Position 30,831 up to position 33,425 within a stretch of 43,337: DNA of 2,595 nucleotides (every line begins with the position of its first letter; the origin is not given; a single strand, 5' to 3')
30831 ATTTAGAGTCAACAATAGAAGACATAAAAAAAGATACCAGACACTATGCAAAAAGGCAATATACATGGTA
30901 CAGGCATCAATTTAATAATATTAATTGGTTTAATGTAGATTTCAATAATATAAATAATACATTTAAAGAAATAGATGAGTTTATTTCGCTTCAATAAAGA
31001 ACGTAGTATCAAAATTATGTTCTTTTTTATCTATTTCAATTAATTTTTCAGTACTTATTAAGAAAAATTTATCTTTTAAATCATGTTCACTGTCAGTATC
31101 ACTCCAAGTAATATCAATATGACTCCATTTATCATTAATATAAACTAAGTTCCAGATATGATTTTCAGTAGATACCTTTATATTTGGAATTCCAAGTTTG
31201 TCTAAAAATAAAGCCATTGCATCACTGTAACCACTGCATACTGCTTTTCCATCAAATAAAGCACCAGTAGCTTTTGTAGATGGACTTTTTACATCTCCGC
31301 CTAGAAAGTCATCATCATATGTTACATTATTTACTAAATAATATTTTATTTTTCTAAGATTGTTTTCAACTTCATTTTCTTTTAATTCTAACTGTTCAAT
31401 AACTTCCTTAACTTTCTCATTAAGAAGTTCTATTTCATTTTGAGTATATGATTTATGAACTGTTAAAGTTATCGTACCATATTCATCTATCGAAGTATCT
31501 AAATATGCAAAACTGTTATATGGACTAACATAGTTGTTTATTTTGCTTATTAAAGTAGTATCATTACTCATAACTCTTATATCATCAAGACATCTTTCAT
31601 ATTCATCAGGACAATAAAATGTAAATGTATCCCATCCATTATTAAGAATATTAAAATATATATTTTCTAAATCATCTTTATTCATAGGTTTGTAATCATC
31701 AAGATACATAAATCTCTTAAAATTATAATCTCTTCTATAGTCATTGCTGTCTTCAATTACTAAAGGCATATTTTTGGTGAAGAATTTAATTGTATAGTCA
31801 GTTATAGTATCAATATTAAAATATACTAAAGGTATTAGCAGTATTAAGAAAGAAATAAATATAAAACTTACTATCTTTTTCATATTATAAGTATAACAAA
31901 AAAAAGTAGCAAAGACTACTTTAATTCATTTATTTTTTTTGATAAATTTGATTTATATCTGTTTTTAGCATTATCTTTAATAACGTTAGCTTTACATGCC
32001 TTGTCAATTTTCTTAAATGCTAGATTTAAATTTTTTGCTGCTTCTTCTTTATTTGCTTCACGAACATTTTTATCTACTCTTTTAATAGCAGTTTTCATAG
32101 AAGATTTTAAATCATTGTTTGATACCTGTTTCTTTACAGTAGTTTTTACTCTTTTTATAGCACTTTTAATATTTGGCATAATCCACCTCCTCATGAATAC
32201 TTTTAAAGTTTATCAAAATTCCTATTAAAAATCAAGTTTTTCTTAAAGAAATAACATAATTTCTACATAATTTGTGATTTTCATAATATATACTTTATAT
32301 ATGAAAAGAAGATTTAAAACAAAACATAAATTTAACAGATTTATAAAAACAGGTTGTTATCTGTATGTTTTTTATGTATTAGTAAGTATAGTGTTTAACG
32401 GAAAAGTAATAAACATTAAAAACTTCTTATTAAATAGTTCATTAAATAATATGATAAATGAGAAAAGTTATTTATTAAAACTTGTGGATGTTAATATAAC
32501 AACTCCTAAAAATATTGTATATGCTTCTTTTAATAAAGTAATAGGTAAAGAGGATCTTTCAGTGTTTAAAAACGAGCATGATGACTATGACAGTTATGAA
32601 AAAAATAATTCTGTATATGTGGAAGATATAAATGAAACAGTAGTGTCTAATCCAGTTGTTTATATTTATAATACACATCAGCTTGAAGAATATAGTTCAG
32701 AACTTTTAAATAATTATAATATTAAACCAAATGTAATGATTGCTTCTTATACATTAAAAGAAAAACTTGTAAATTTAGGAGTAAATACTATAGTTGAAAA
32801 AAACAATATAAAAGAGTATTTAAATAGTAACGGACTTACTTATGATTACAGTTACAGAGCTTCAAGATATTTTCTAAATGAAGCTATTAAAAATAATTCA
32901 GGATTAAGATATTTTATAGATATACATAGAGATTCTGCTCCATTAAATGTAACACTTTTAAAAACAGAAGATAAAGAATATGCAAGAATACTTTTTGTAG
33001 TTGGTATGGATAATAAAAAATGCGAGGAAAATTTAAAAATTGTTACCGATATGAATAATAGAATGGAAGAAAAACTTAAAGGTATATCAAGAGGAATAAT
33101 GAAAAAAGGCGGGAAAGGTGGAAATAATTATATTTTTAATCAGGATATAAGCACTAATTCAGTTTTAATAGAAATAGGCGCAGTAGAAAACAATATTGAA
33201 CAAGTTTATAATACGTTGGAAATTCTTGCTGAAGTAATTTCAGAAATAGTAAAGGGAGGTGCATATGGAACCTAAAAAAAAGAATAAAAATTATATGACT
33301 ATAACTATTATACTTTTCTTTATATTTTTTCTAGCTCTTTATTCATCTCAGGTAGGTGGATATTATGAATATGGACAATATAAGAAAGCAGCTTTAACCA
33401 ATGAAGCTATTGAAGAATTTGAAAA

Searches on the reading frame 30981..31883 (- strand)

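Call 19: search_protein_families(library=pfam, proteins=[window:30981-31883:-], max_evalue=0.01)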
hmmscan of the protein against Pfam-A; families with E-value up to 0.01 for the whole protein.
window:30981-31883:- (300 aa): 1 family
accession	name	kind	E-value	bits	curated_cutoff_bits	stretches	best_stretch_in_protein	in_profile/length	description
PF01841.26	Transglut_core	-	4.6e-09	37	23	1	168-257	10-107/108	Transglutaminase-like superfamily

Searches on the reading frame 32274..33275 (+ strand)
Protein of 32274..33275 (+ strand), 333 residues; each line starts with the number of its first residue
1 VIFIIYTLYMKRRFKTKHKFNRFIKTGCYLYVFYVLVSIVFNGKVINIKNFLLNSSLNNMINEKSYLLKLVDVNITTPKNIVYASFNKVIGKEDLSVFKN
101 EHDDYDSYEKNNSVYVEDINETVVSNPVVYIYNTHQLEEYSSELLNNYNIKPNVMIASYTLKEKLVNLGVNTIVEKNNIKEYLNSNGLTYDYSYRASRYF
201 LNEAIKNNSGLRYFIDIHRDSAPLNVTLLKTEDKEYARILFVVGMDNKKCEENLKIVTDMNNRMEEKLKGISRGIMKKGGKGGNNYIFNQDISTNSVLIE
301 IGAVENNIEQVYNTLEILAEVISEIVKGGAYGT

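Call 19: search_protein_families(library=pfam, proteins=[window:32274-33275:+], max_evalue=0.01)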
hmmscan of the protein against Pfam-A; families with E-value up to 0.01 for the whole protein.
window:32274-33275:+ (333 aa): 2 families
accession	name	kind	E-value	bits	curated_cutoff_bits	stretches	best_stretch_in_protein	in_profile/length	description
PF07454.18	SpoIIP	-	4.4e-49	167.9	24.4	1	98-323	54-269/269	Stage II sporulation protein P (SpoIIP)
PF01520.23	Amidase_3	-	8.8e-05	23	27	1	162-310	21-152/174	N-acetylmuramoyl-L-alanine amidase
